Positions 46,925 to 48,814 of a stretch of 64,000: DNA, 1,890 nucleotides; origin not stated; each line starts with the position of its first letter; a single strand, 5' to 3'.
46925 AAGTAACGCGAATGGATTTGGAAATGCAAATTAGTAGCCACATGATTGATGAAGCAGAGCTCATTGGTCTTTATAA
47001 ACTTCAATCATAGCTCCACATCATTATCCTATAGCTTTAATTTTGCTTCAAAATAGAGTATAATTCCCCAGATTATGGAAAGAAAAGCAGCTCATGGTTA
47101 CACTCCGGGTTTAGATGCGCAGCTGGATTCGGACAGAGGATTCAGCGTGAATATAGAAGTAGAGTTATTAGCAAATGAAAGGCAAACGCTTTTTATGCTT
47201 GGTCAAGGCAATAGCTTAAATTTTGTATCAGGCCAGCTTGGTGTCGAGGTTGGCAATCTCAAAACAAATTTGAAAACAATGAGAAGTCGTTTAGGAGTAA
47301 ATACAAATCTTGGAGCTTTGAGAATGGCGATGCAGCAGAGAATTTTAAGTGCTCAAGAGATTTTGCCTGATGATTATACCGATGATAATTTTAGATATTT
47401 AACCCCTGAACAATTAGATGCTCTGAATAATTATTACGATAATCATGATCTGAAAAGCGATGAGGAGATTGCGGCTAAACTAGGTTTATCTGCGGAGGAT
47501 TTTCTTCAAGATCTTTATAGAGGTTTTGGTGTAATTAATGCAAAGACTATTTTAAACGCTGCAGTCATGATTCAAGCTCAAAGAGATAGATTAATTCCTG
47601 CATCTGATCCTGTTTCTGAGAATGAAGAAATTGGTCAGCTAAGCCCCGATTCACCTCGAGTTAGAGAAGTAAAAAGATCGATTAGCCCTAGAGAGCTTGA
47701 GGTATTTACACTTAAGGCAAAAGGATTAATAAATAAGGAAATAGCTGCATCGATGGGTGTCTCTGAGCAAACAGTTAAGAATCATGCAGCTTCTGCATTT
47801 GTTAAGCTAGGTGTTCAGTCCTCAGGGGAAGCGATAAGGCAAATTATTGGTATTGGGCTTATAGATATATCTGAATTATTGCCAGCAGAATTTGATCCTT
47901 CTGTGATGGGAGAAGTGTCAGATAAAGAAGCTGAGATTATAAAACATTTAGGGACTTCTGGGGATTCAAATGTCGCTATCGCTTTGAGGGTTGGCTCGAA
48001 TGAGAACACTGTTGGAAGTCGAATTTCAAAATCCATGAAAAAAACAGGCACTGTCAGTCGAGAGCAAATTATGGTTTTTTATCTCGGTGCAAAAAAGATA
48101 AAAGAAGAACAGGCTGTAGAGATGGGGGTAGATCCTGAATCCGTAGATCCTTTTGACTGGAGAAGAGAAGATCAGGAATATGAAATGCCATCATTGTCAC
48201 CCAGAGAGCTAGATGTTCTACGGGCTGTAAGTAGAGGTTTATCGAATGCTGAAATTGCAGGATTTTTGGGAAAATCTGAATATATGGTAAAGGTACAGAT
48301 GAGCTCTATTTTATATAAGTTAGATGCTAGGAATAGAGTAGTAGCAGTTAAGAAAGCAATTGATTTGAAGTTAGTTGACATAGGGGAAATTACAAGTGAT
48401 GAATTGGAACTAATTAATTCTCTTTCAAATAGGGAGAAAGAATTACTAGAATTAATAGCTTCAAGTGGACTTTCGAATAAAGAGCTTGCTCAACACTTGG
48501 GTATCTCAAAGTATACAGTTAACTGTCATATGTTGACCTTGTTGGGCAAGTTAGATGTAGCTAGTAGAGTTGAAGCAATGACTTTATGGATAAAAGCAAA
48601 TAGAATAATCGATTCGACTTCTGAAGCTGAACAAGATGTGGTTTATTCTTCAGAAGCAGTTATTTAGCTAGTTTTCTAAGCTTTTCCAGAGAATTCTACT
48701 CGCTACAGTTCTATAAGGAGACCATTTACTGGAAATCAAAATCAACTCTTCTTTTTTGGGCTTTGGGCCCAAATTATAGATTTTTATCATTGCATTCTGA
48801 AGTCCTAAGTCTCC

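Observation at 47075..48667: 530-aa protein made of six tandem LuxR/GerE HTH modules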

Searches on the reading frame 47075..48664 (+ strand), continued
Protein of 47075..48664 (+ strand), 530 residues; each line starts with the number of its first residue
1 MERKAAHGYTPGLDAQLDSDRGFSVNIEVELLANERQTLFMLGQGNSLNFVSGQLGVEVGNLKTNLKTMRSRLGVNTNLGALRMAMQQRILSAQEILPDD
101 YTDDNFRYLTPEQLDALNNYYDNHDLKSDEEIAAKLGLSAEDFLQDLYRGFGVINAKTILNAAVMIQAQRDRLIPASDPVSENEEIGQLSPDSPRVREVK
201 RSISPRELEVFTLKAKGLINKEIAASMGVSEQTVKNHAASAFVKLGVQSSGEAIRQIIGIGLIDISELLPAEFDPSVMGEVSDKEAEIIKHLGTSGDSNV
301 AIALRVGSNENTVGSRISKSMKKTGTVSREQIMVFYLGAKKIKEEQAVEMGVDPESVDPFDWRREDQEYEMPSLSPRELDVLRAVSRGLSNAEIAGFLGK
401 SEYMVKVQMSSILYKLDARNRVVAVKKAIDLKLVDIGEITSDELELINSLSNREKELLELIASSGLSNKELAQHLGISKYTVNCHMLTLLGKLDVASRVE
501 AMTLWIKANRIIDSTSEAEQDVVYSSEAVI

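Call 60: list_cluster_members(proteins=[P0028, P0031, P0035, P0040, P0075, P0159, P0016, P0019, P0077, P0053])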
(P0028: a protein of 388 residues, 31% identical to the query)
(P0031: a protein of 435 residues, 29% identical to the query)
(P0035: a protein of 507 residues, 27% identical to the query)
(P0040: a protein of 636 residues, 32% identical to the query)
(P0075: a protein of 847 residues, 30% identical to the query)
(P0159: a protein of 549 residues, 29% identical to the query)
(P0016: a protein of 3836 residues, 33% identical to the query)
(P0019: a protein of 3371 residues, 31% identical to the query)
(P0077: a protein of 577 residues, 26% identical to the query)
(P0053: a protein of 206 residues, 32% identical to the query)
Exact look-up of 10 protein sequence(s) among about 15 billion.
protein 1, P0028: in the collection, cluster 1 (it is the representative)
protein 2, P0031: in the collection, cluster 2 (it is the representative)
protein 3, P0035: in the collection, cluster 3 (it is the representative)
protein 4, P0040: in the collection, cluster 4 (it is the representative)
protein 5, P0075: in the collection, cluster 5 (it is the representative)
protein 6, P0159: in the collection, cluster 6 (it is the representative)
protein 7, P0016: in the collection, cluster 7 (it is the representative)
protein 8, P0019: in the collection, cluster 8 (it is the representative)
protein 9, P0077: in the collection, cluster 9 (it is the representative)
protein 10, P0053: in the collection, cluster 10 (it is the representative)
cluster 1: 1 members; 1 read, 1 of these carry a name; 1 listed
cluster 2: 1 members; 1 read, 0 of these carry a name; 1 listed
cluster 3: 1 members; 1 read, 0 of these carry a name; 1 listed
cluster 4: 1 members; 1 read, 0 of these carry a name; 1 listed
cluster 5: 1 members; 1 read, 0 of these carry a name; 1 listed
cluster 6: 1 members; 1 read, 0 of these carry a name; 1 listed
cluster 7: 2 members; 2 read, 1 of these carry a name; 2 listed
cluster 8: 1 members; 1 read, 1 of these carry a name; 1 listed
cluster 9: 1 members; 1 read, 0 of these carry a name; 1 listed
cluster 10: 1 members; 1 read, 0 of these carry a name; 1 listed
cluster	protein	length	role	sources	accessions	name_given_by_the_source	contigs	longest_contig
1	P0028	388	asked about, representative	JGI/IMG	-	DNA-binding NarL/FixJ family response regulator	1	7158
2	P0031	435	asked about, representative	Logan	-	-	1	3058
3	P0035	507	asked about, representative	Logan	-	-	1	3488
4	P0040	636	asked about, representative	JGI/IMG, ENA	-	-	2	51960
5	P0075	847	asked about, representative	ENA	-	-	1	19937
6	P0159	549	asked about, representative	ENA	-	-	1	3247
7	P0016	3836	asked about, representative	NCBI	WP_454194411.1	LuxR C-terminal-related transcriptional regulator [Nocardia sp. Marseille-Q1738]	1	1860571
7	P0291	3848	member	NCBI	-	-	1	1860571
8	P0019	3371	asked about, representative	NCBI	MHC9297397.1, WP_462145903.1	LuxR C-terminal-related transcriptional regulator [Mycobacterium sp. LTG2003]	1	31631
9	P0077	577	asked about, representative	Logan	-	-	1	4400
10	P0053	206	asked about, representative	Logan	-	-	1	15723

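Call 61: search_protein_families(library=pfam, proteins=[P0019, P0022], max_evalue=0.001)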
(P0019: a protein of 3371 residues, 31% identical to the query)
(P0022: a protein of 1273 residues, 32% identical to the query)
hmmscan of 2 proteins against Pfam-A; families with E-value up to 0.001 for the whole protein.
P0019 (3371 aa): 17 families
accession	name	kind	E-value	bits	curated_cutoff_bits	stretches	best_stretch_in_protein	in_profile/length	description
PF00196.25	GerE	-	5.6e-132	429.8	23.5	10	285-340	2-57/57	Bacterial regulatory proteins, luxR family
PF08281.18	Sigma70_r4_2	-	4.5e-52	174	25.7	4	283-328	8-54/54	Sigma-70, region 4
PF15644.12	Gln_amidase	-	5e-46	156.9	24.1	5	2577-2675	1-113/114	Papain fold toxin 1, glutamine deamidase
PF06259.18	Abhydrolase_8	-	2.2e-15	57.2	20.5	1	1884-2056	5-171/178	Alpha/beta hydrolase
PF13384.12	HTH_23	-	6.1e-14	51.8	24.6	0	861-886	10-35/50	Homeodomain-like domain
PF04545.22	Sigma70_r4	-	1.6e-12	47.2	24.1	0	283-328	2-48/50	Sigma-70, region 4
PF13412.12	HTH_24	-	4.2e-10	39.5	21.9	0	867-890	16-39/48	Winged helix-turn-helix DNA-binding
PF14493.12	HTH_40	-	3.7e-09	37.2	27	0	447-481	5-39/89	Helix-turn-helix domain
PF19610.4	DUF6115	-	2.4e-07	31.7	27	0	362-385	97-120/134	Family of unknown function (DUF6115)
PF12840.13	HTH_20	-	4e-07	30.4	27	0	452-483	16-46/51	Helix-turn-helix domain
PF13936.12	HTH_38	-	5.6e-07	29.6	27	0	367-390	12-35/44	Helix-turn-helix domain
PF07638.17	Sigma70_ECF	-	1.2e-06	28.9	21.1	0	790-892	69-175/185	ECF sigma factor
PF02796.21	HTH_7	-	7.9e-06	26.4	23.8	0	859-883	12-36/45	Helix-turn-helix domain of resolvase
PF04967.18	HTH_10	-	1.9e-05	24.8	23.1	0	873-897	28-52/53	HTH DNA binding domain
PF21476.4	PF0610-like_N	-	7.1e-05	23.4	33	0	873-900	19-46/50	PF0610-like, N-terminal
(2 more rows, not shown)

P0022 (1273 aa): 17 families
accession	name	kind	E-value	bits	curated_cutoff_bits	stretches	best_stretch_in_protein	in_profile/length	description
PF00196.25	GerE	-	3.7e-82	270.3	23.5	7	946-999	2-55/57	Bacterial regulatory proteins, luxR family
PF08281.18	Sigma70_r4_2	-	3.8e-35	119.7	25.7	5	786-824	10-49/54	Sigma-70, region 4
PF13384.12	HTH_23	-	5.7e-22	77.3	24.6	0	582-614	9-40/50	Homeodomain-like domain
PF04545.22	Sigma70_r4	-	6.9e-18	64.3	24.1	0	653-699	2-49/50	Sigma-70, region 4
PF25547.1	WXG100_2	-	4.1e-17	63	27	1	12-147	9-147/150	WXG100 like domain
PF13518.12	HTH_28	-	2.1e-11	44.1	25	0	952-985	3-36/52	Helix-turn-helix domain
PF13412.12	HTH_24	-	1.4e-09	37.8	21.9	0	962-985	18-41/48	Winged helix-turn-helix DNA-binding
PF13542.12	HTH_Tnp_ISL3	-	5.7e-09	35.7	27.4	0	791-819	17-44/51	Helix-turn-helix domain of transposase family ISL3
PF07638.17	Sigma70_ECF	-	2.6e-08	34.4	21.1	0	580-609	140-169/185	ECF sigma factor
PF13551.12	HTH_29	-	7.8e-08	32.7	28.1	0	952-983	2-34/64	Winged helix-turn helix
PF19610.4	DUF6115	-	1.1e-07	32.8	27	0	946-979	96-128/134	Family of unknown function (DUF6115)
PF19889.5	DUF6362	-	3.1e-07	31.1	31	0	786-827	55-96/98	Domain of unknown function (DUF6362)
PF02796.21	HTH_7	-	7.3e-06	26.5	23.8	0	949-979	8-39/45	Helix-turn-helix domain of resolvase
PF21476.4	PF0610-like_N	-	5.4e-05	23.8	33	0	796-825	9-38/50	PF0610-like, N-terminal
PF08279.18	HTH_11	-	6.3e-05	23.2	25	0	966-987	20-41/55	HTH domain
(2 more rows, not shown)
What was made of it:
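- Closest known: Giant Mycobacteriales GerE-array proteins. Different: They are fused to WXG100-like, glutamine-deamidase toxin and hydrolase domains (call 61).
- Homologous arrays in Mycobacteriales sit inside apparent secreted toxins (call 61).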

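Call 91: search_protein_families(library=padloc, proteins=[window:47075-48664:+], max_evalue=0.001)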
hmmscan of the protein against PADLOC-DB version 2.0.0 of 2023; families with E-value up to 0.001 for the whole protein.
window:47075-48664:+ (530 aa): 10 families
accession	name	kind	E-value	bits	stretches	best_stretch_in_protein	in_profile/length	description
PDLC01851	CARF3--CARF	-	7.5e-23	79.3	3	363-418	199-254/279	-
PDLC01855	CARF3--CARF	-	3.4e-16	57.7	1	188-240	203-255/288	-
PDLC01850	CARF3--CARF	-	7.5e-12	43.6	0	135-239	81-181/209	-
PDLC01434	CasR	-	1.3e-11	42.7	1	420-489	105-165/191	"CAS-I,CAS-II,CAS-III,CAS-IV,CAS-V,CAS-VI; associated_signaling"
PDLC01268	CasR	-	1e-10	39.8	0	411-490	92-162/179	"CAS-I,CAS-II,CAS-III,CAS-IV,CAS-V,CAS-VI; associated_signaling"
PDLC01865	CARF3--CARF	-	5.6e-06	24.1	0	434-489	135-185/215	-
PDLC01438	Csa3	-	9.3e-05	20.6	0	450-496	145-190/305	"CAS-I,CAS-II,CAS-III,CAS-IV,CAS-V,CAS-VI; associated_signaling"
PDLC01848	CARF3--CARF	-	0.00035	18.3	0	445-489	130-173/197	-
PDLC04775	PDC-M69A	-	0.00043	18.8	0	128-182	22-75/113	-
PDLC01044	Csa3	-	0.0005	18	0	432-486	119-170/194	Type I-A associated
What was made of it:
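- On CRISPR-associated CARF/Csa3 regulators: PADLOC CARF3, CasR and Csa3 models match mainly through their C-terminal HTH portions (for example profile positions 199-254 of 279) (call 91).
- Tried and rejected: Only HTH tails of CARF/Csa3 models hit (call 91).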

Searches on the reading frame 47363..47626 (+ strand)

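Call 6: search_protein_families(library=pfam, proteins=[window:47363-47626:+], max_evalue=10)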
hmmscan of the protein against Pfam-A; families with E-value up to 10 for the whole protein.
seq(88 aa): 4 families
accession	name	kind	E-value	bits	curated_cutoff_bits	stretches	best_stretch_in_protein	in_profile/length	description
PF04760.21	IF2_N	-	0.021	15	25.3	1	35-64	8-38/53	Translation initiation factor IF-2, N-terminal region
PF00502.25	Phycobilisome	-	0.15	12.4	22.2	1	6-30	6-30/155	Phycobilisome protein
PF04967.18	HTH_10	-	0.16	12.2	23.1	1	24-51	17-44/53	HTH DNA binding domain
PF00046.35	Homeodomain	-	0.19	12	22.9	1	13-44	7-41/57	Homeodomain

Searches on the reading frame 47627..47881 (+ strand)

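Call 6: search_protein_families(library=pfam, proteins=[window:47627-47881:+], max_evalue=10)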
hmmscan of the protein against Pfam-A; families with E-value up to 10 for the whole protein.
seq(85 aa): 11 families
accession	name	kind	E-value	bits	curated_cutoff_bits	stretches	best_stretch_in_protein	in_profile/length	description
PF00196.25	GerE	-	2e-16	59.8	23.5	1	18-71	2-55/57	Bacterial regulatory proteins, luxR family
PF08281.18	Sigma70_r4_2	-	4.2e-08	33.2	25.7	1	17-61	9-54/54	Sigma-70, region 4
PF04545.22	Sigma70_r4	-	3.1e-05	23.8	24.1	1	36-61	23-48/50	Sigma-70, region 4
PF13384.12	HTH_23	-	0.0018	18.5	24.6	1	24-51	8-35/50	Homeodomain-like domain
PF07638.17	Sigma70_ECF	-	0.0019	18.6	21.1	1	20-57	137-175/185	ECF sigma factor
PF19889.5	DUF6362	-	0.021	15.6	31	1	18-58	55-95/98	Domain of unknown function (DUF6362)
PF04967.18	HTH_10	-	0.031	14.5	23.1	1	37-58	27-48/53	HTH DNA binding domain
PF10668.15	Phage_terminase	-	0.046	13.8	22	1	27-55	16-44/67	Phage terminase small subunit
PF13936.12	HTH_38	-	0.071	13.3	27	1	26-52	13-39/44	Helix-turn-helix domain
PF14493.12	HTH_40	-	0.12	13.1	27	1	28-57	7-36/89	Helix-turn-helix domain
PF13551.12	HTH_29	-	0.22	12.1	28.1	1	36-53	15-32/64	Winged helix-turn helix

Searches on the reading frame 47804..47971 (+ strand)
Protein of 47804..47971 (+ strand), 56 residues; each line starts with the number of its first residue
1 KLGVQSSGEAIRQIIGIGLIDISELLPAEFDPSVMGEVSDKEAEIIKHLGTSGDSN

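Call 85: find_homologous_proteins(query=A4, max_evalue=0.01)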
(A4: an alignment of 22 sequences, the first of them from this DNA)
Query A4 (22 sequences): 85 candidates shared short words with the query, none scored E <= 0.01.
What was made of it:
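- Tried and rejected: Connector-only profile search (call 85).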

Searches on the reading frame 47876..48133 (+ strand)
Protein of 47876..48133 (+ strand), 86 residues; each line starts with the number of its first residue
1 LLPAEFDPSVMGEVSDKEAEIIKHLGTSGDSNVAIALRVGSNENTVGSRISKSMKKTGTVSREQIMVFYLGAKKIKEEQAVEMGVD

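Call 6: search_protein_families(library=pfam, proteins=[window:47876-48133:+], max_evalue=10)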
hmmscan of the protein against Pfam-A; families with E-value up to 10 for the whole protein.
seq(86 aa): 3 families
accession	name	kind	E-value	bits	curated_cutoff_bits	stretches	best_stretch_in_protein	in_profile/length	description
PF00196.25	GerE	-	0.0039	17.2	23.5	1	15-67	4-55/57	Bacterial regulatory proteins, luxR family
PF08281.18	Sigma70_r4_2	-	0.083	13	25.7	1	31-56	28-53/54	Sigma-70, region 4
PF13936.12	HTH_38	-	0.16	12.2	27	1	15-46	6-37/44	Helix-turn-helix domain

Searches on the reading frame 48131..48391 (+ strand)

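Call 6: search_protein_families(library=pfam, proteins=[window:48131-48391:+], max_evalue=10)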
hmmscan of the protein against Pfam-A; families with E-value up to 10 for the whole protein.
seq(87 aa): 5 families
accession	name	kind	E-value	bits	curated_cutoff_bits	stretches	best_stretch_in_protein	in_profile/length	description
PF00196.25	GerE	-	1.4e-13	50.7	23.5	1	21-75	2-56/57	Bacterial regulatory proteins, luxR family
PF04545.22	Sigma70_r4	-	0.0047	16.9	24.1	1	20-64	3-48/50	Sigma-70, region 4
PF08281.18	Sigma70_r4_2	-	0.0084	16.2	25.7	1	22-61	11-51/54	Sigma-70, region 4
PF13384.12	HTH_23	-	0.067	13.5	24.6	1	27-50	8-31/50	Homeodomain-like domain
PF21212.3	Dimerisation2-like_dom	-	0.16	12.8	27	1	27-60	26-59/72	Dimerisation2-like domain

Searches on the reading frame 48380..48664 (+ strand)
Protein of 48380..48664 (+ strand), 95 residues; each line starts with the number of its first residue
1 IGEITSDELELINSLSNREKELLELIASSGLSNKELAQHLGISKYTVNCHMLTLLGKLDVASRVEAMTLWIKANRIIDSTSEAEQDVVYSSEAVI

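Call 6: search_protein_families(library=pfam, proteins=[window:48380-48664:+], max_evalue=10)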
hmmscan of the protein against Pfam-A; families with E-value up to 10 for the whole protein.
seq(95 aa): 25 families
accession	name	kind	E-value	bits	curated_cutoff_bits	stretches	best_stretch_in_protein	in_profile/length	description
PF00196.25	GerE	-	1.1e-15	57.4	23.5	1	14-68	2-55/57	Bacterial regulatory proteins, luxR family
PF08281.18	Sigma70_r4_2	-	1.1e-06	28.5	25.7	1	9-48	5-44/54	Sigma-70, region 4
PF07638.17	Sigma70_ECF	-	5.5e-05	23.6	21.1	1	7-48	128-169/185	ECF sigma factor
PF04545.22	Sigma70_r4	-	8.9e-05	22.4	24.1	1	12-48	2-38/50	Sigma-70, region 4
PF13412.12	HTH_24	-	0.00033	20.6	21.9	1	22-48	8-35/48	Winged helix-turn-helix DNA-binding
PF08279.18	HTH_11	-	0.0011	19.2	25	1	18-54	1-39/55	HTH domain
PF08220.18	HTH_DeoR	-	0.0019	18.4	21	1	18-47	1-31/57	DeoR-like helix-turn-helix domain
PF13635.12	DUF4143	-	0.0027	17.9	28.1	1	29-76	29-74/160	Domain of unknown function (DUF4143)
PF13384.12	HTH_23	-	0.0028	17.9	24.6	1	23-48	11-35/50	Homeodomain-like domain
PF12802.13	MarR_2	-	0.0033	18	27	1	16-48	4-38/61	MarR family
PF13022.12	HTH_Tnp_1_2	-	0.0062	17.1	27.9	1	13-46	6-42/122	Helix-turn-helix of insertion element transposase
PF13936.12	HTH_38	-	0.0063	16.7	27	1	15-47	5-37/44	Helix-turn-helix domain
PF07022.19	Phage_CI_repr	-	0.01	16.6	22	1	31-48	12-30/65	Bacteriophage CI repressor helix-turn-helix domain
PF20432.4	Xre-like-HTH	-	0.017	15.8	25.8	1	22-46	15-39/63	Antitoxin Xre-like helix-turn-helix domain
PF04703.18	FaeA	-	0.044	14.5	20.7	1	21-59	4-43/62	FaeA-like protein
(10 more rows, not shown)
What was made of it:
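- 48413..48607 (+): M6 (res 447-511). Sits in the B position and has the B-type one-residue insertion (IASSG), but scores as canonical GerE. Has N/C/L at the NarL base-contact positions. GerE 57.4 bits (call 6).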

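Call 75: search_solved_structures(query=window:48380-48634:+, max_evalue=0.001, show_alignments=4)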
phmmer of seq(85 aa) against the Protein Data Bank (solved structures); distinct sequences matched with E-value up to 0.001: 27.
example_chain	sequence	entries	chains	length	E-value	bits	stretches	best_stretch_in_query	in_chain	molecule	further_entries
8u3b_G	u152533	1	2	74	3.3e-09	40.2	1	12-77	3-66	Nitrate/nitrite response regulator protein NarL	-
1je8_A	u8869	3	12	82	3.5e-09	40.1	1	12-76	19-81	Nitrate/Nitrite Response Regulator Protein NARL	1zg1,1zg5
4ldz_A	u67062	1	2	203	1.5e-08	38.1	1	5-68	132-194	Transcriptional regulatory protein DesR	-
1a04_A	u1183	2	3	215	1.8e-08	37.9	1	12-76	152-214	NITRATE/NITRITE RESPONSE REGULATOR PROTEIN NARL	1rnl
4wt0_B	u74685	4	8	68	5.5e-08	36.3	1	13-67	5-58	Response regulator receiver domain protein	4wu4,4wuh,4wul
4wsz_A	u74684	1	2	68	7.6e-08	35.8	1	13-67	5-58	Response regulator receiver domain protein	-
5hev_A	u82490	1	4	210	6.5e-07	32.9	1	11-68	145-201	Response regulator protein VraR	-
1yio_A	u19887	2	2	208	1e-06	32.3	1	5-66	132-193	response regulatory protein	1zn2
3clo_A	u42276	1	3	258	1.2e-06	32.1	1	10-67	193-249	Transcriptional regulator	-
7ve4_A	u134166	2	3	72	1.5e-06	31.7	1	9-72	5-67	DNA-binding response regulator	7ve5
2rnj_A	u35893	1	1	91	2.4e-06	31.1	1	8-72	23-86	Response regulator protein vraR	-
4gvp_A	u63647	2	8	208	6.8e-06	29.6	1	9-71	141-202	Response regulator protein vraR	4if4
7ve6_A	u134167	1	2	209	6.9e-06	29.6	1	9-71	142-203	Response regulator protein VraR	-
7vim_A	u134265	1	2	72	8.1e-06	29.4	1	14-72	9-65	Protein EsrB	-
8a5r_AAA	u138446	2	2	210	1.1e-05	29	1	9-72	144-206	Light-activated DNA-binding protein EL222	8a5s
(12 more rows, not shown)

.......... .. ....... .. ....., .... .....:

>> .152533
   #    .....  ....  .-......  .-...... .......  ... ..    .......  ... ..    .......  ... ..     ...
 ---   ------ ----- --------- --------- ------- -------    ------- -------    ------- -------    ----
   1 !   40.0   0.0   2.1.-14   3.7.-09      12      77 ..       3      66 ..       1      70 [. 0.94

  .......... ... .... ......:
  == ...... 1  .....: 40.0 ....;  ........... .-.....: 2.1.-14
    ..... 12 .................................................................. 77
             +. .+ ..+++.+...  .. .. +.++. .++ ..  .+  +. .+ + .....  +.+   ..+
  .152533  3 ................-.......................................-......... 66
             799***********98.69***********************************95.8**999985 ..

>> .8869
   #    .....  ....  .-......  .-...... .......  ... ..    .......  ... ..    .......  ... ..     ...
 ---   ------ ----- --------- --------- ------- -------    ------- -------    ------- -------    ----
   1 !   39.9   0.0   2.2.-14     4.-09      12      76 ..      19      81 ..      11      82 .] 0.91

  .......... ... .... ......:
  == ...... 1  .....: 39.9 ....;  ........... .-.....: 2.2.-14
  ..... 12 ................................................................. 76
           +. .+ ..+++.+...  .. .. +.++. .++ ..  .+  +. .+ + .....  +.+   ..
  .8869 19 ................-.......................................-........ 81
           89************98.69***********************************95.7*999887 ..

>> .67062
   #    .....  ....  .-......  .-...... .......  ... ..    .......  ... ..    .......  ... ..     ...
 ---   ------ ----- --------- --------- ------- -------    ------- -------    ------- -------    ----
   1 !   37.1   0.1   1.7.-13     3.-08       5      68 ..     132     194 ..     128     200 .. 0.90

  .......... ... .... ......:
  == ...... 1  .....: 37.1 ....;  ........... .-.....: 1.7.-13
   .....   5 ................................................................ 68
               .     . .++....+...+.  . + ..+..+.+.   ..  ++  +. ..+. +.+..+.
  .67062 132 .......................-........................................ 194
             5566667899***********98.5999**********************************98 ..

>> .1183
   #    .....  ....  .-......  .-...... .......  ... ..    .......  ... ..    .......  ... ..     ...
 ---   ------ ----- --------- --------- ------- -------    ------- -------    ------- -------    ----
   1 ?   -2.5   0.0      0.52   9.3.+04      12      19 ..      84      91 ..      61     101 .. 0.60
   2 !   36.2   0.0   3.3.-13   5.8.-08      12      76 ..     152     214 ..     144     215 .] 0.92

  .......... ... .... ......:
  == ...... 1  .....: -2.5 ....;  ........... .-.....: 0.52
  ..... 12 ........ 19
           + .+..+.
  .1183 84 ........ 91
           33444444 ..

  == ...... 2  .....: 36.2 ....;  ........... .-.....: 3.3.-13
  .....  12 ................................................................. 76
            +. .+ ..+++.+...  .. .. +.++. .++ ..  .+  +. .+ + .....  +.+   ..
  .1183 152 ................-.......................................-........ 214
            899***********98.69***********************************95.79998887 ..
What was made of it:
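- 48413..48607 (+): NarL alignment in call 75.
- The register to NarL was checked against the real PDB sequence (call 75).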
